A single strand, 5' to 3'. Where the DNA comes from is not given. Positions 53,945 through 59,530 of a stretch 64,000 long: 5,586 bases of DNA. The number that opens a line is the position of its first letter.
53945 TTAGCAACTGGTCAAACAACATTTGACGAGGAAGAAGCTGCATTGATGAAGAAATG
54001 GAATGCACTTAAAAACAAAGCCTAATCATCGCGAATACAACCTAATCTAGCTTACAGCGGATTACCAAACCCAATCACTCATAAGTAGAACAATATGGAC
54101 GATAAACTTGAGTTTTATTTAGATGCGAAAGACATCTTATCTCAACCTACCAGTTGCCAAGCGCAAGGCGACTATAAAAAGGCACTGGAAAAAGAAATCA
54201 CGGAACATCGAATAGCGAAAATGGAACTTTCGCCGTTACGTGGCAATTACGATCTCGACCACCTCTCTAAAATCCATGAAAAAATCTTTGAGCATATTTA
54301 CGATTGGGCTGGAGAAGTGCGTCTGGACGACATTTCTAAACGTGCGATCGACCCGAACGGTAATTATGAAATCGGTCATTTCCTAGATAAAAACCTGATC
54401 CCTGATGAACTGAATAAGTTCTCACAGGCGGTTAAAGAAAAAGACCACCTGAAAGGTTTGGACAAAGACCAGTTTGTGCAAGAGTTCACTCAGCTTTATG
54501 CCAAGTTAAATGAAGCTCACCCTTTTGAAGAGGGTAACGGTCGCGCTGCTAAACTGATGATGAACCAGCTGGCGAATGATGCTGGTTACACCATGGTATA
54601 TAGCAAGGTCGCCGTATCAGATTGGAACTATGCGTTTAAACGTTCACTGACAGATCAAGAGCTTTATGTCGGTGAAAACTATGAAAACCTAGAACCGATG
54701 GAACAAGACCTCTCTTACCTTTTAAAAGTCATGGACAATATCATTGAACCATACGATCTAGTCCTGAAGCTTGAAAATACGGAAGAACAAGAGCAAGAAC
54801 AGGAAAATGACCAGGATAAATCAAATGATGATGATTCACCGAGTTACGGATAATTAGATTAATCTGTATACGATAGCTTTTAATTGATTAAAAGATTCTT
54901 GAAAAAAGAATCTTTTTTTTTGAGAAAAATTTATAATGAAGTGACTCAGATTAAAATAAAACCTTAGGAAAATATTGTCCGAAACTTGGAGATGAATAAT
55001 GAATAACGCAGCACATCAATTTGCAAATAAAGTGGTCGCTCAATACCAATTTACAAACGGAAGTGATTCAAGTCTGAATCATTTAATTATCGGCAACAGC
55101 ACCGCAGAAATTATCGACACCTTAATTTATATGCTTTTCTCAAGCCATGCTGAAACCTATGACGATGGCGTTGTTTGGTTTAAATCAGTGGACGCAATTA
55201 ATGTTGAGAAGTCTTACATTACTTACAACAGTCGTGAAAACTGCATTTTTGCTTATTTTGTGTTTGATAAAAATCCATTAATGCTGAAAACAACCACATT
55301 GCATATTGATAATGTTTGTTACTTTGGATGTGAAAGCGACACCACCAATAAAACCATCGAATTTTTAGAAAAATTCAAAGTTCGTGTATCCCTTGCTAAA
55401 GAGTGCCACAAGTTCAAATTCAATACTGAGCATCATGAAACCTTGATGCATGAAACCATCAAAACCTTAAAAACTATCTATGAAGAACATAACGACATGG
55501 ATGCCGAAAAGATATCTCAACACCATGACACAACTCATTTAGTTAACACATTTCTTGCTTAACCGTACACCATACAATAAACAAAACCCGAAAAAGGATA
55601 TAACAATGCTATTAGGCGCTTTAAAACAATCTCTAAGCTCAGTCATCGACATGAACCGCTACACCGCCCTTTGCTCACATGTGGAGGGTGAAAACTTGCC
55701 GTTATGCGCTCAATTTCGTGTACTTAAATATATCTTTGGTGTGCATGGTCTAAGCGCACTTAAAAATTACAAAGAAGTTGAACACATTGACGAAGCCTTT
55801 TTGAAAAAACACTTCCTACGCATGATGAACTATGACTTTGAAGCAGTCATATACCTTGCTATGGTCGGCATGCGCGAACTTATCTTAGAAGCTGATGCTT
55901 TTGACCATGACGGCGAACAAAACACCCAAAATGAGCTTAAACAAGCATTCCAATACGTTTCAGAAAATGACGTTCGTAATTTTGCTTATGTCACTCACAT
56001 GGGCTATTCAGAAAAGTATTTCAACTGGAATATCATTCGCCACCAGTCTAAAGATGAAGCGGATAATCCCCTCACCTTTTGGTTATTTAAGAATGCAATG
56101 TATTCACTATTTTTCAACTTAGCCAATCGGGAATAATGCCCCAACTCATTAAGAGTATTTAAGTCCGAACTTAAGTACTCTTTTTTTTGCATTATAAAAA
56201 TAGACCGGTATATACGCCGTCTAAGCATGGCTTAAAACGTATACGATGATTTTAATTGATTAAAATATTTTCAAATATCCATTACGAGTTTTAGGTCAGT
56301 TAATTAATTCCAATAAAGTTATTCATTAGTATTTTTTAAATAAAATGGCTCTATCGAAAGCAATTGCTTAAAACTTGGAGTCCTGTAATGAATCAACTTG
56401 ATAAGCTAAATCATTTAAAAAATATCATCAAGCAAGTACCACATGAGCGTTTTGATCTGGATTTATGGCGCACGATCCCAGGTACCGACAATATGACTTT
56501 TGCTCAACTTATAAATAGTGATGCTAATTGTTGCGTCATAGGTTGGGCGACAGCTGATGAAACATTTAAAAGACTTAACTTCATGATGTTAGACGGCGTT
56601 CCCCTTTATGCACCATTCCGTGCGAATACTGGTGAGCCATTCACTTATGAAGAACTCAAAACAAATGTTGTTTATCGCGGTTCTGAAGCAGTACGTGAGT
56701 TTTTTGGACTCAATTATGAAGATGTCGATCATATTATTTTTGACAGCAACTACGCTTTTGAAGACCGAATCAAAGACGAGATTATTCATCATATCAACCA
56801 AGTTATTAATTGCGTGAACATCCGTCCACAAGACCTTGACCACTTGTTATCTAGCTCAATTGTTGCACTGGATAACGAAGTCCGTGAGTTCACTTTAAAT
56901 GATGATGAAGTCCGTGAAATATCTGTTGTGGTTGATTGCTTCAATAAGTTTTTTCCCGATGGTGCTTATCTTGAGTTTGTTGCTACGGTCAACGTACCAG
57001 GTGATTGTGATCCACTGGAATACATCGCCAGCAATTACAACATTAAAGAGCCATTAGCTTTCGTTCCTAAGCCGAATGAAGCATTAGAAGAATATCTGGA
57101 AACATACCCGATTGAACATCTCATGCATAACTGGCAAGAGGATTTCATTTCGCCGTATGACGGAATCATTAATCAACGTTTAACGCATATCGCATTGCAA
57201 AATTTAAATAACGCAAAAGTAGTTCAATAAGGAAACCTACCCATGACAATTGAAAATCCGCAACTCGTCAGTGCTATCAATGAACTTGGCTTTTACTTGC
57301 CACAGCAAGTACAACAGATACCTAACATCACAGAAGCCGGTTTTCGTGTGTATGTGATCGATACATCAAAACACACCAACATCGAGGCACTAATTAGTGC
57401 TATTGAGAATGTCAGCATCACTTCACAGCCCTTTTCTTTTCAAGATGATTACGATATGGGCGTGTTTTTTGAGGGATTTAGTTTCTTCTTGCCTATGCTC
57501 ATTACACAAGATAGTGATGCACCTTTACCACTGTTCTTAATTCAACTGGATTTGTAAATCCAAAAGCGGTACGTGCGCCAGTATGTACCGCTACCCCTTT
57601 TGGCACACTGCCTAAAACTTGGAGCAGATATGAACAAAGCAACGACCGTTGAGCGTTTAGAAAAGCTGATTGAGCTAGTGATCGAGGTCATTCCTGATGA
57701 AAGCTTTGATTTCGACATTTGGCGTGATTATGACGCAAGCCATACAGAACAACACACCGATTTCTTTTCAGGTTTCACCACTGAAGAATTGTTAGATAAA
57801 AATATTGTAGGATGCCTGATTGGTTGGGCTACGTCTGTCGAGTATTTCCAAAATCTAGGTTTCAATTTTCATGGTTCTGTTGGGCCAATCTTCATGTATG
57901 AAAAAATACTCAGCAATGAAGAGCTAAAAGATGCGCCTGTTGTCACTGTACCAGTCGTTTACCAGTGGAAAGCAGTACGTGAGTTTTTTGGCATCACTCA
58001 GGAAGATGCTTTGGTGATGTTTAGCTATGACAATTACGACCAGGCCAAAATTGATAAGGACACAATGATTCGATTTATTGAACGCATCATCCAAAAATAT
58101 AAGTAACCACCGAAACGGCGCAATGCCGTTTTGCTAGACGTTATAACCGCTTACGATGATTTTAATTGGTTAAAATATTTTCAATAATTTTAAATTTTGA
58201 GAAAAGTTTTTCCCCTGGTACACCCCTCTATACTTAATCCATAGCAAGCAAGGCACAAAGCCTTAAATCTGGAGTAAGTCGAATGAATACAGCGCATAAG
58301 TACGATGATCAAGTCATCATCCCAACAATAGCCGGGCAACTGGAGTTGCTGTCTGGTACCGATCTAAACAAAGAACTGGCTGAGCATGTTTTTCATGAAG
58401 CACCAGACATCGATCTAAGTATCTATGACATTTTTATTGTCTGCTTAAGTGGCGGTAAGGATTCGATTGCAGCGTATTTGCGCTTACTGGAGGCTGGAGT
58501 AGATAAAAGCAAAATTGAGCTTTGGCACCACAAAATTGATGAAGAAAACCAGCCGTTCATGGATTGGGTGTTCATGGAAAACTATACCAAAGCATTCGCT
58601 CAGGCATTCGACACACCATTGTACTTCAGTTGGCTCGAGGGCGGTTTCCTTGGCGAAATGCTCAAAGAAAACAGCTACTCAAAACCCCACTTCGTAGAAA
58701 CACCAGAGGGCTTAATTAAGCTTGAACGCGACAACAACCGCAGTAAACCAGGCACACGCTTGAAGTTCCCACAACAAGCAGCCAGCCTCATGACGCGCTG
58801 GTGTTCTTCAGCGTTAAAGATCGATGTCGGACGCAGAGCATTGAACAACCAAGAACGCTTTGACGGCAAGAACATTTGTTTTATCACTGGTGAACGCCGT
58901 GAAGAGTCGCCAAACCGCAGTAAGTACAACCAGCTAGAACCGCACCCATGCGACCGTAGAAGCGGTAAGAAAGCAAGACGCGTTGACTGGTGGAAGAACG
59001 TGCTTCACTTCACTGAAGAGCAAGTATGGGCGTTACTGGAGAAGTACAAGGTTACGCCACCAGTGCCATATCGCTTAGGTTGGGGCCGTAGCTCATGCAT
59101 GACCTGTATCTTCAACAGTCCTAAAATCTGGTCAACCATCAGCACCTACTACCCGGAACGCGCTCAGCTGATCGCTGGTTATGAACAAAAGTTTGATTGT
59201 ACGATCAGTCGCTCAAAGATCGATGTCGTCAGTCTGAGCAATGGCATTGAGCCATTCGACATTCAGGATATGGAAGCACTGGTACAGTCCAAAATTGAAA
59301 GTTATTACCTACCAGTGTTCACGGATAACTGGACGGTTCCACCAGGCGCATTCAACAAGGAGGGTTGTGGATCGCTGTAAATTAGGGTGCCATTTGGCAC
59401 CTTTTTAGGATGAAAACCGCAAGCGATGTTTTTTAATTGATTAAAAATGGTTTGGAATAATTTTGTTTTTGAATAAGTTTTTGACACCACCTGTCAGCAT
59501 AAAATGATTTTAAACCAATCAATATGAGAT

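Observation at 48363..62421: Recurrent 16-bp palindrome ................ (often preceded by ACGATG) in at least eight intergenic regions of the small-gene island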

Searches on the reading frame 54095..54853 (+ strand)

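Call 29: search_protein_families(library=pfam, max_evalue=0.01, proteins=[window:54095-54853:+])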
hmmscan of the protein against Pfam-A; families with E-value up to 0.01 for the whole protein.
window:54095-54853:+ (252 aa): 1 family
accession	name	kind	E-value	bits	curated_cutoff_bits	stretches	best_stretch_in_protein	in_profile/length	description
PF02661.23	Fic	-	1.5e-11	45.5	24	1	53-159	3-92/93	Fic/DOC family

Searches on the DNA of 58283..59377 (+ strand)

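Call 96: search_dna_similar(query=L079:8100-16000:+, collection=plasmids, mode=distant, max_rows=30, rows=best)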
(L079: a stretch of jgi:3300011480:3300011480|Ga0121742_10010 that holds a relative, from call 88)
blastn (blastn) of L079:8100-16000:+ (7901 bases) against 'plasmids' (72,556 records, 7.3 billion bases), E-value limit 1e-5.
Records with a match: 1310; places in all: 1318; records where one place covers at least 80% of the query: 0.
Best place of each record, by identity: 60-80% 1310.
By first word of the organism name: Klebsiella 361; Salmonella 218; Escherichia 193; Citrobacter 151; Acinetobacter 150; Enterobacter 52; Providencia 48; Vibrio 36; Proteus 18; Aeromonas 15; and 23 more.
By predicted mobility (MOB-suite, as given by PLSDB): conjugative 1082; mobilizable 180; non-mobilizable 48.
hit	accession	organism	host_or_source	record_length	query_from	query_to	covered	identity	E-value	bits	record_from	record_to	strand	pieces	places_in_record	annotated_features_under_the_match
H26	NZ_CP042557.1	Acinetobacter baumannii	Whole organism,Room 7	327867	2027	4382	14%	73.6%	3e-163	655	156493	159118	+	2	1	phosphohydrolase | cold shock domain-containing protein | DUF6573 family protein | hypothetical protein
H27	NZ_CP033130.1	Acinetobacter wuhouensis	Culture,Sewage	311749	2027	4382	14%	73.5%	2e-160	650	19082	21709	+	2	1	phosphohydrolase | cold shock domain-containing protein | DUF6573 family protein | hypothetical protein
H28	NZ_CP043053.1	Acinetobacter pittii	Homo sapiens,urine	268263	2027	4382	14%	73.5%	2e-160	650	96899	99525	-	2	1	phosphohydrolase | cold shock domain-containing protein | DUF6573 family protein | hypothetical protein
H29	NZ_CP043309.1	Acinetobacter johnsonii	sewage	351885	2027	4382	14%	73.5%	2e-160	650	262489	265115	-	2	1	phosphohydrolase | cold shock domain-containing protein | DUF6573 family protein | hypothetical protein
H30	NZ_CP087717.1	Acinetobacter pittii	Homo sapiens,pure culture,hydrothorax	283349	2027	4382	14%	73.5%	2e-160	650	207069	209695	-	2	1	phosphohydrolase | cold shock domain-containing protein | DUF6573 family protein | hypothetical protein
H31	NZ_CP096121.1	Acinetobacter portensis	milking environment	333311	2027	4382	14%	73.5%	2e-160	650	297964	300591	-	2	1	phosphohydrolase | cold shock domain-containing protein | DUF6573 family protein | hypothetical protein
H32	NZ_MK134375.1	Acinetobacter baumannii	pig,caecum at slaughter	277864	2027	4382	14%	73.5%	2e-160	650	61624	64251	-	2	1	phosphohydrolase | cold shock domain-containing protein | DUF6573 family protein | hypothetical protein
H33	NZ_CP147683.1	Acinetobacter lwoffii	whole organism,Yangzhou Grand Canal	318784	2027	4382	14%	73.5%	2e-160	650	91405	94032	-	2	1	phosphohydrolase | cold shock domain-containing protein | DUF6573 family protein | hypothetical protein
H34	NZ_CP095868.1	Acinetobacter nosocomialis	Homo sapiens,sputamentum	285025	2027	4382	14%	73.5%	2e-160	650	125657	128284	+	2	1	phosphohydrolase | cold shock domain-containing protein | DUF6573 family protein | hypothetical protein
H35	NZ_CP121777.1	Acinetobacter johnsonii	Sputum,patient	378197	2027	4382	14%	73.5%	2e-160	650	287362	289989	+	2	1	phosphohydrolase | cold shock domain-containing protein | DUF6573 family protein | hypothetical protein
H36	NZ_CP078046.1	Acinetobacter lwoffii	whole organism,bedside rail in hospital ...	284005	2027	4382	14%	73.5%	1e-161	651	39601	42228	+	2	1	phosphohydrolase | cold shock domain-containing protein | DUF6573 family protein | hypothetical protein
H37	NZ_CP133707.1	Acinetobacter baumannii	-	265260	2027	4382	14%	73.5%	1e-161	651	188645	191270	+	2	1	phosphohydrolase | cold shock domain-containing protein | DUF6573 family protein | hypothetical protein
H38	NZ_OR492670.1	Acinetobacter gerneri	-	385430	2027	4382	14%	73.5%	3e-157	640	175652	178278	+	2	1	cold shock domain-containing protein | DUF6573 family protein | hypothetical protein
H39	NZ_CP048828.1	Acinetobacter baumannii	Duck,mixed culture,trachea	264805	2027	4382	14%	73.4%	7e-159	646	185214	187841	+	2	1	phosphohydrolase | cold shock domain-containing protein | DUF6573 family protein | hypothetical protein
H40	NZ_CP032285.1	Acinetobacter sp. WCHA55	Culture,Sewage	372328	2027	4382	14%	73.4%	2e-160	646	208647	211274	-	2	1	hypothetical protein (x2) | cold shock domain-containing protein | DUF6573 family protein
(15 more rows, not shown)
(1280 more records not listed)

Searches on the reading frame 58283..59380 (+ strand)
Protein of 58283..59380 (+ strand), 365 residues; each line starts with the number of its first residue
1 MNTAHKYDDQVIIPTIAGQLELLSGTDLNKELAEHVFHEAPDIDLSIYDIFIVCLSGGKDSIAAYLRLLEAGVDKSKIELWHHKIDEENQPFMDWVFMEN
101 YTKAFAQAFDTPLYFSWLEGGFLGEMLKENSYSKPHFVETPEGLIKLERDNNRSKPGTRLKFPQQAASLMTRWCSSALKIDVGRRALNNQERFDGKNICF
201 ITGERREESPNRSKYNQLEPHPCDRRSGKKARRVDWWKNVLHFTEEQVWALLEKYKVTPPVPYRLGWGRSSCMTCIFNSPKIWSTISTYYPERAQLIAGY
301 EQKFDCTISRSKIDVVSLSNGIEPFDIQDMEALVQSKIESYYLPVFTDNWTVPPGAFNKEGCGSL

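Call 30: search_protein_families(library=pfam, max_evalue=0.01, proteins=[window:58283-59380:+])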
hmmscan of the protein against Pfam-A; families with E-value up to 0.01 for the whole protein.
window:58283-59380:+ (365 aa): 0 families

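Call 56: search_protein_families(library=phrogs, max_evalue=0.001, proteins=[window:58283-59380:+])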
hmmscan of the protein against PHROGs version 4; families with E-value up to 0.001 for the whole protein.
window:58283-59380:+ (365 aa): 2 families
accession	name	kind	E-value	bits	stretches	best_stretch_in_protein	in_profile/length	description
phrog_424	-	moron, auxiliary metabolic gene and host takeover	1.7e-27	97.6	1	49-303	161-367/460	phosphoadenosine phosphosulfate reductase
phrog_2302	-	moron, auxiliary metabolic gene and host takeover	0.00013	22.1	0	47-102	26-82/381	phosphoadenosine phosphosulfate reductase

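Call 87: find_homologous_proteins(query=window:58283-59377:+, max_evalue=1e-20)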
Query window:58283-59377:+ (365 aa): 1453 proteins with E <= 1e-20 among 4814 candidates; the best 120 are listed.
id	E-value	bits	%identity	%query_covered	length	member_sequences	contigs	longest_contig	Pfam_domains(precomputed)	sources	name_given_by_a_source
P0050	1.0e-252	856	99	100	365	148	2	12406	-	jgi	-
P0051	9.3e-209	711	79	100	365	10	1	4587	-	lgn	-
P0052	2.3e-193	660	76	99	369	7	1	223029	-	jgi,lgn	-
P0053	3.6e-188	643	100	75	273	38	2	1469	-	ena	-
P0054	1.2e-185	635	72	100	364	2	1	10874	-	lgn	-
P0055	8.8e-166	570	66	99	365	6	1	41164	-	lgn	-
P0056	9.0e-152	523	62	98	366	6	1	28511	PF01507.26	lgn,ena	-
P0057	6.6e-151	521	61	98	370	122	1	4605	PF01507.26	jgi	jgi:hypothetical protein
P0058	7.6e-151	520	61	99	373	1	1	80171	PF01507.26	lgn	-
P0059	4.2e-150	518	62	97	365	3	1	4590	PF01507.26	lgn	-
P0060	1.6e-149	516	63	99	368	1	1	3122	PF01507.26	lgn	-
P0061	1.7e-149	516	59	99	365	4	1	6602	PF01507.26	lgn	-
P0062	6.3e-149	514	61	99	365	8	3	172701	PF01507.26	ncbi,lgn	-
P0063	3.1e-148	512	61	99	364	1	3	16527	PF01507.26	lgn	-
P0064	5.7e-148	511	58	99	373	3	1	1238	PF01507.26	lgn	-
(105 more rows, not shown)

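Call 88: find_encoding_contigs(protein=P0052, flank=10000, max_places=2)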
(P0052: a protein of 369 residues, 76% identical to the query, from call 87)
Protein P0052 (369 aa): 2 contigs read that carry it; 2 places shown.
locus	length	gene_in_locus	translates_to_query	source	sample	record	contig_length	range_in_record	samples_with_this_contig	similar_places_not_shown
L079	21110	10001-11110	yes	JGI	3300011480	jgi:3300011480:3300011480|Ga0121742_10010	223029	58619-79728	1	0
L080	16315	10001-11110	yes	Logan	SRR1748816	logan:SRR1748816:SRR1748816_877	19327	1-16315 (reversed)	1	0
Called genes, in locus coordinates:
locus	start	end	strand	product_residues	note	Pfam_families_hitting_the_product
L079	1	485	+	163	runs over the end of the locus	-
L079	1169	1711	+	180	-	-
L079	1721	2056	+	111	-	-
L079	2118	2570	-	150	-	-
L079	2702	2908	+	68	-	-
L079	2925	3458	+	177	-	-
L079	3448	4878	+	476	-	PF08843:AbiEii, PF02661:Fic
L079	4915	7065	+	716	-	-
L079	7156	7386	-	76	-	-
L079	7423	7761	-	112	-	-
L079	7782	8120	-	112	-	-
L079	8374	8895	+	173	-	-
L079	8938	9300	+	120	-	-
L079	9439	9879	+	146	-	PF15970:HicB-like_2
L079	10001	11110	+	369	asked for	-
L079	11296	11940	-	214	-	-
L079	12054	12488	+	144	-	PF20213:DUF6573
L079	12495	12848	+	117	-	-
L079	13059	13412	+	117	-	-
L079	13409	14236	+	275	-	-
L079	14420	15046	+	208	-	-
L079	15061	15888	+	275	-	-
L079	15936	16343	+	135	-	-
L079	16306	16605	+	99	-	PF01527:HTH_Tnp_1, PF13551:HTH_29 (faint), PF02954:HTH_8 (weak)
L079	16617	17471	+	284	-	PF13276:HTH_21, PF00665:rve, PF13683:rve_3, PF13333:rve_2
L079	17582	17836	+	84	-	-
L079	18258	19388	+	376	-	-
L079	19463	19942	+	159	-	-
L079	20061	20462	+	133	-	-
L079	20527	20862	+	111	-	-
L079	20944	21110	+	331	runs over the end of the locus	PF27025:DUF8336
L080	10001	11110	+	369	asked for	-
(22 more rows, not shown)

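Call 89: find_encoding_contigs(protein=P0054, flank=10000, max_places=2)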
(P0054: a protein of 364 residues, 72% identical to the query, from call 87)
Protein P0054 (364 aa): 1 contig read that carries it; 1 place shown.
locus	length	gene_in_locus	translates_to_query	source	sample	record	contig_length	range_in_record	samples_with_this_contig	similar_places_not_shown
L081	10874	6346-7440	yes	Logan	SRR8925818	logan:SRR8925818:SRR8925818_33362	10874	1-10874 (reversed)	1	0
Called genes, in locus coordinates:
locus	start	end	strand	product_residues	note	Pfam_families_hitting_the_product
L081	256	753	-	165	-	-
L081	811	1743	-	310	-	-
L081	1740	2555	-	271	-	-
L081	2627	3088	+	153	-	-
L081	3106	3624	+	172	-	-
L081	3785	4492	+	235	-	-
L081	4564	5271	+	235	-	-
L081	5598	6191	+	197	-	-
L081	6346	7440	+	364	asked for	-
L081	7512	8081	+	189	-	-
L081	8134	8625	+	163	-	-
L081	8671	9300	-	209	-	-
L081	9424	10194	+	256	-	-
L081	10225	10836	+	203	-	-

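Call 90: find_encoding_contigs(protein=P0055, flank=10000, max_places=2)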
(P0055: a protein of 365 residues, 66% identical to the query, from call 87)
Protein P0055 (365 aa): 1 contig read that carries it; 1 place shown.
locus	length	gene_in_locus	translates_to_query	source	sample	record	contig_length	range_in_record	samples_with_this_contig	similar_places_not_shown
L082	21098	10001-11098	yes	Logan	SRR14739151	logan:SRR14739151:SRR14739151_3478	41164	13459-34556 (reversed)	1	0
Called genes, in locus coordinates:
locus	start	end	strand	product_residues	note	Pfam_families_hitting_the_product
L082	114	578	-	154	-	-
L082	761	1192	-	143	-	-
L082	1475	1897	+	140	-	PF20213:DUF6573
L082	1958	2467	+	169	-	-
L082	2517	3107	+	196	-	-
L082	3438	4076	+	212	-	-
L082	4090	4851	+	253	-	-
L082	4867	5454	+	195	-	-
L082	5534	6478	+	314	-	-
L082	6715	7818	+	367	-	-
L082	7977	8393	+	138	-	-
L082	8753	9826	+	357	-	PF14072:DndB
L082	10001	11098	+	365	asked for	-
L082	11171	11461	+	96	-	-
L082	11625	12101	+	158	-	-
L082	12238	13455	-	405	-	PF00083:Sugar_tr, PF07690:MFS_1, PF12832:MFS_1_like (weak), PF07690:MFS_1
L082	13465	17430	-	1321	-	PF00501:AMP-binding, PF13193:AMP-binding_C (faint), PF00550:PP-binding, PF00975:Thioesterase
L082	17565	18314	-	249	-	PF17645:Amdase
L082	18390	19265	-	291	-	PF01488:Shikimate_DH (faint), PF02826:2-Hacid_dh_C (weak), PF07991:KARI_N (weak), PF01210:NAD_Gly3P_dh_N (faint), PF03446:NAD_binding_2, PF03807:F420_oxidored, PF14833:NAD_binding_11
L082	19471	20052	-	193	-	PF00440:TetR_N, PF21993:TetR_C_13_2 (faint), PF16925:TetR_C_13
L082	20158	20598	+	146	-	PF01042:Ribonuc_L-PSP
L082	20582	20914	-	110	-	-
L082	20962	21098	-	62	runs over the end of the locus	-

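Call 93: search_protein_families(library=pfam, max_evalue=1, proteins=[L079:9439-9879:+, L079:8374-8895:+, L079:8938-9300:+, L082:7977-8393:+, L082:8753-9826:+, L079:2702-2908:+, L079:7782-8120:-])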
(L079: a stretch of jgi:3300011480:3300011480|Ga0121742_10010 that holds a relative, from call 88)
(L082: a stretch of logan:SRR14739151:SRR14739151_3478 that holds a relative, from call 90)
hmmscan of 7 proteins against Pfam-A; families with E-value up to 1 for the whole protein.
L079:9439-9879:+ (146 aa): 11 families
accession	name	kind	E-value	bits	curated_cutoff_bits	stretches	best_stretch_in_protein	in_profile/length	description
PF15970.11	HicB-like_2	-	4.5e-07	30.4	30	1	3-77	2-76/81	HicB_like antitoxin of bacterial toxin-antitoxin system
PF01381.28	HTH_3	-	5.3e-05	23.6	23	1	88-135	6-53/55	Helix-turn-helix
PF15919.11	HicB_lk_antitox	-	0.00017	22.1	27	1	3-66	1-63/123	HicB_like antitoxin of bacterial toxin-antitoxin system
PF13545.12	HTH_Crp_2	-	0.0005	20.4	27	1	87-113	18-44/70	Crp-like helix-turn-helix domain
PF04218.19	CENP-B_N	-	0.0049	16.9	21.2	1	90-114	21-45/53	CENP-B N-terminal DNA-binding domain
PF02796.21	HTH_7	-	0.012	16.2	23.8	1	86-114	16-44/45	Helix-turn-helix domain of resolvase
PF13443.12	HTH_26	-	0.024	15.3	22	1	85-111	4-30/63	Cro/C1-type HTH DNA-binding domain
PF22709.1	Mu_Gam-Sipho_Gp157-TOTE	-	0.036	14.4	27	1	83-122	4-43/63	Mu Gam/Sipho_Gp157-like domain of the TOTE conflict systems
PF13384.12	HTH_23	-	0.13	12.5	24.6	1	91-113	17-39/50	Homeodomain-like domain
PF13518.12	HTH_28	-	0.16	12.5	25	1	84-111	6-32/52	Helix-turn-helix domain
PF12802.13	MarR_2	-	0.21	12.2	27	1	92-111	21-40/61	MarR family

L079:8374-8895:+ (173 aa): 1 family
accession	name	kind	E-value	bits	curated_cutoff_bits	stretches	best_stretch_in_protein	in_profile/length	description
PF16765.10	Pim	-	0.027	15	24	1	39-91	38-85/91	Pesticin immunity protein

L079:8938-9300:+ (120 aa): 0 families

L082:7977-8393:+ (138 aa): 0 families

L082:8753-9826:+ (357 aa): 2 families
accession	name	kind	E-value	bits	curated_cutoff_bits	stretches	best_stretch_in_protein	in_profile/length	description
PF14072.11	DndB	-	1.6e-107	359.9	29.1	1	8-340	1-337/338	DNA-sulfur modification-associated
PF25012.1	DUF7786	-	0.2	12.4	27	1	132-186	27-80/97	Family of unknown function (DUF7786)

L079:2702-2908:+ (68 aa): 0 families

L079:7782-8120:- (112 aa): 0 families

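Call 102: search_protein_families(library=pfam, max_evalue=1, proteins=[L082:4867-5454:+, L082:11625-12101:+])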
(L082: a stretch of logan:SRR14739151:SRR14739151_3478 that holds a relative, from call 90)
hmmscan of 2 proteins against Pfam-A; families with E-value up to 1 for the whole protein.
L082:4867-5454:+ (195 aa): 2 families
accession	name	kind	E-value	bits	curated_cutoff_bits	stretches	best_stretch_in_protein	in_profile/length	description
PF03264.19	Cytochrom_NNT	-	0.05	13.8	24.1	1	146-192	34-82/174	NapC/NirT cytochrome c family, N-terminal region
PF13442.11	Cytochrome_CBB3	-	0.96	10.3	27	0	147-158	10-20/68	Cytochrome C oxidase, cbb3-type, subunit III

L082:11625-12101:+ (158 aa): 1 family
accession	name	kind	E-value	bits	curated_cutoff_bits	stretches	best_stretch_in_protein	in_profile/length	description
PF01512.22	Complex1_51K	-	0.039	14.3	31.2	1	37-120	49-133/150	Nuo51 FMN-binding domain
